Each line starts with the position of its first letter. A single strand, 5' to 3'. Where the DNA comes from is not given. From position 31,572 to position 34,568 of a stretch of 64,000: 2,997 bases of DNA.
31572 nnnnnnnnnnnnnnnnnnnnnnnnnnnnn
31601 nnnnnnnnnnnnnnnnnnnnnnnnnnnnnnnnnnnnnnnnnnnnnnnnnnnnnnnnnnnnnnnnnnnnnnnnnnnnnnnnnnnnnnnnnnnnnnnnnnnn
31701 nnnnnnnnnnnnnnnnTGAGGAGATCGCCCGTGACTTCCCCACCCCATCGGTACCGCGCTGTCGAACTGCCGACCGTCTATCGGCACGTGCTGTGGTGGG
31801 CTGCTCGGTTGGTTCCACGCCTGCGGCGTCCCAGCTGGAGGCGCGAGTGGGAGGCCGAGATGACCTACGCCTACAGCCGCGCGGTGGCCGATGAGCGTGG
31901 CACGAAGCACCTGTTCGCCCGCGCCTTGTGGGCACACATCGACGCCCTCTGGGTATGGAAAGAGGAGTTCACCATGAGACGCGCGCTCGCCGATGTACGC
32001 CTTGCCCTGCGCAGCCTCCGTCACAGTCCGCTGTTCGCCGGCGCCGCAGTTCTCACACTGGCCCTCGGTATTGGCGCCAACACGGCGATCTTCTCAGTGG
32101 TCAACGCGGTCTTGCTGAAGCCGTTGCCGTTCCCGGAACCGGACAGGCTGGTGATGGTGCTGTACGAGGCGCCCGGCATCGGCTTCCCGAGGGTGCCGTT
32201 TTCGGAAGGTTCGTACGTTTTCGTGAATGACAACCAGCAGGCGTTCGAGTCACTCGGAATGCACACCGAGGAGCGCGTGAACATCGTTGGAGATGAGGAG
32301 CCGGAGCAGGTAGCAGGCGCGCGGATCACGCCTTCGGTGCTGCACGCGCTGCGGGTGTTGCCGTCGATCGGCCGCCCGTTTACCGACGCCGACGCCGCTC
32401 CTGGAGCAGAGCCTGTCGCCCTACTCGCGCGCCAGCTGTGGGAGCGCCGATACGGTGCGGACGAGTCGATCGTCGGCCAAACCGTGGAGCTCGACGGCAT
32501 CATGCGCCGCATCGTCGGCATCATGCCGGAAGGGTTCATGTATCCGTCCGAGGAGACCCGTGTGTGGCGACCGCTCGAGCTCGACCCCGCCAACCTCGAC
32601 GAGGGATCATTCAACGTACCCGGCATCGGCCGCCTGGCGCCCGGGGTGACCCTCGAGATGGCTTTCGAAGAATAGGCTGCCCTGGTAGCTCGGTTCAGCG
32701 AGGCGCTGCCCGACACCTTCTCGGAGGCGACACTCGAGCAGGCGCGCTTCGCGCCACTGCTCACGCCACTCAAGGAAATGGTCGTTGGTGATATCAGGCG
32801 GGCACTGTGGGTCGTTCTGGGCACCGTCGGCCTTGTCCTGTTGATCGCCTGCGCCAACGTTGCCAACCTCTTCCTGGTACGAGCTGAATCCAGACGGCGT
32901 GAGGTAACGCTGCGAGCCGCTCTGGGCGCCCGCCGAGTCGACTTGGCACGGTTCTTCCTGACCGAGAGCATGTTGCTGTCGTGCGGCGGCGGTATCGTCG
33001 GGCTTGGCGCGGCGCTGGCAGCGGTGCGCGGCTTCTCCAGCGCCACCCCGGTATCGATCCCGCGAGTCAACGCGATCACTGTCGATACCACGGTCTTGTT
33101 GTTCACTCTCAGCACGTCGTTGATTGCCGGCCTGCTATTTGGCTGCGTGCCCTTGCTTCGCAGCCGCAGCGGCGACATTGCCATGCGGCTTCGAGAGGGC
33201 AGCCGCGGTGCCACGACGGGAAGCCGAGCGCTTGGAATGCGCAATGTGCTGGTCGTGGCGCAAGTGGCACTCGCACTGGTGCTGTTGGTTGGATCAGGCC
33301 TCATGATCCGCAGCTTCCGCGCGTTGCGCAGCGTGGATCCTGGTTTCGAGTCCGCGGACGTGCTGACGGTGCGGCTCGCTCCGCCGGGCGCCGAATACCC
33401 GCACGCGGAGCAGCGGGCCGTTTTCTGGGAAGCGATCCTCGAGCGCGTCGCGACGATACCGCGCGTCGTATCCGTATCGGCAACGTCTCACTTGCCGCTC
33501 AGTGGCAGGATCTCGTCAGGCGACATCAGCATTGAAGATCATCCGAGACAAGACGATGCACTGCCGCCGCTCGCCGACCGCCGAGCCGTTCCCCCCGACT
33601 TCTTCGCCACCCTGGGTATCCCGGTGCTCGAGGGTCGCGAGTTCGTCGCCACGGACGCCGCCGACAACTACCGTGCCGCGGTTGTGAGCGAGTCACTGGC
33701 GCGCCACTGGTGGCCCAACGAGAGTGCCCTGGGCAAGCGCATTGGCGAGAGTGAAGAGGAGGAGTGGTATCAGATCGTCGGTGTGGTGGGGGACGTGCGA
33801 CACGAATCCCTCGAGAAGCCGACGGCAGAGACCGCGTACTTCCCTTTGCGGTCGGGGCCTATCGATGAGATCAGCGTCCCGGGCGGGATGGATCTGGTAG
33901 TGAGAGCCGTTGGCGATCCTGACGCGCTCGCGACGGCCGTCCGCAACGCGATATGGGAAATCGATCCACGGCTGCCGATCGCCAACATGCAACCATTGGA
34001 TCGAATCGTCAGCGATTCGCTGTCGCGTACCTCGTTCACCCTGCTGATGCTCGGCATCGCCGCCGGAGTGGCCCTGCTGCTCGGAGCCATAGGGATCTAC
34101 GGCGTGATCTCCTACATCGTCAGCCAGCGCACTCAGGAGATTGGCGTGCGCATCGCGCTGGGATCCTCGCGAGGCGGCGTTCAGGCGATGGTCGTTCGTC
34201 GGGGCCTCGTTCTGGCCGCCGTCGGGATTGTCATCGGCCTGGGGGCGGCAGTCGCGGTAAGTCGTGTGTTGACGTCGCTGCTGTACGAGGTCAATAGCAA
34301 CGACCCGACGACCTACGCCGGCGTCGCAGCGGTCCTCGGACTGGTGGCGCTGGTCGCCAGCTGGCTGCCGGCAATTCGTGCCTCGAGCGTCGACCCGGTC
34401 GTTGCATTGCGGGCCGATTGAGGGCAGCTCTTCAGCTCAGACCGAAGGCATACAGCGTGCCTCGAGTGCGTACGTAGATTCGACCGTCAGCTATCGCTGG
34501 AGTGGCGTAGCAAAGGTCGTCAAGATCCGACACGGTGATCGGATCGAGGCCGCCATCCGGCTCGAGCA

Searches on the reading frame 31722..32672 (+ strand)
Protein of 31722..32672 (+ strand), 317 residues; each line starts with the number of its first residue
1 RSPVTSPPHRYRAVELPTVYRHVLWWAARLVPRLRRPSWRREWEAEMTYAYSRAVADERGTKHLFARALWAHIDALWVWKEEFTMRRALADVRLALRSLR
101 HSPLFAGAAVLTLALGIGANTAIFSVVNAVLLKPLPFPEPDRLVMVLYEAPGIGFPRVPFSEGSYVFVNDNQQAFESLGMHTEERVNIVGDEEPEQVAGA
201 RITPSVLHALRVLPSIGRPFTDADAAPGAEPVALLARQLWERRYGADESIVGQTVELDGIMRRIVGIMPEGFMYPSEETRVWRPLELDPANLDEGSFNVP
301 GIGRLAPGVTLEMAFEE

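Call 44: search_protein_families(library=pfam, max_evalue=0.001, proteins=[window:31722-32672:+])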
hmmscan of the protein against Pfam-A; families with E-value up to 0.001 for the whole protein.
window:31722-32672:+ (317 aa): 1 family
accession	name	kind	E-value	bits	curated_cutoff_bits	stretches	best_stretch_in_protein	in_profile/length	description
PF12704.14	MacB_PCD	-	5.9e-17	63.1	27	1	109-312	4-198/207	MacB-like periplasmic core domain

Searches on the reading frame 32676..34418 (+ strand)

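Call 44: search_protein_families(library=pfam, max_evalue=0.001, proteins=[window:32676-34418:+])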
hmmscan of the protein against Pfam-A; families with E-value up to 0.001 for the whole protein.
window:32676-34418:+ (581 aa): 2 families
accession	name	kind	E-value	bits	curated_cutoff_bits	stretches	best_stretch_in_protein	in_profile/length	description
PF02687.27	FtsX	-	5.1e-26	91.5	25.5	2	461-573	2-119/120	FtsX-like permease C-terminal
PF12704.14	MacB_PCD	-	9.3e-12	46.1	27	1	197-423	8-205/207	MacB-like periplasmic core domain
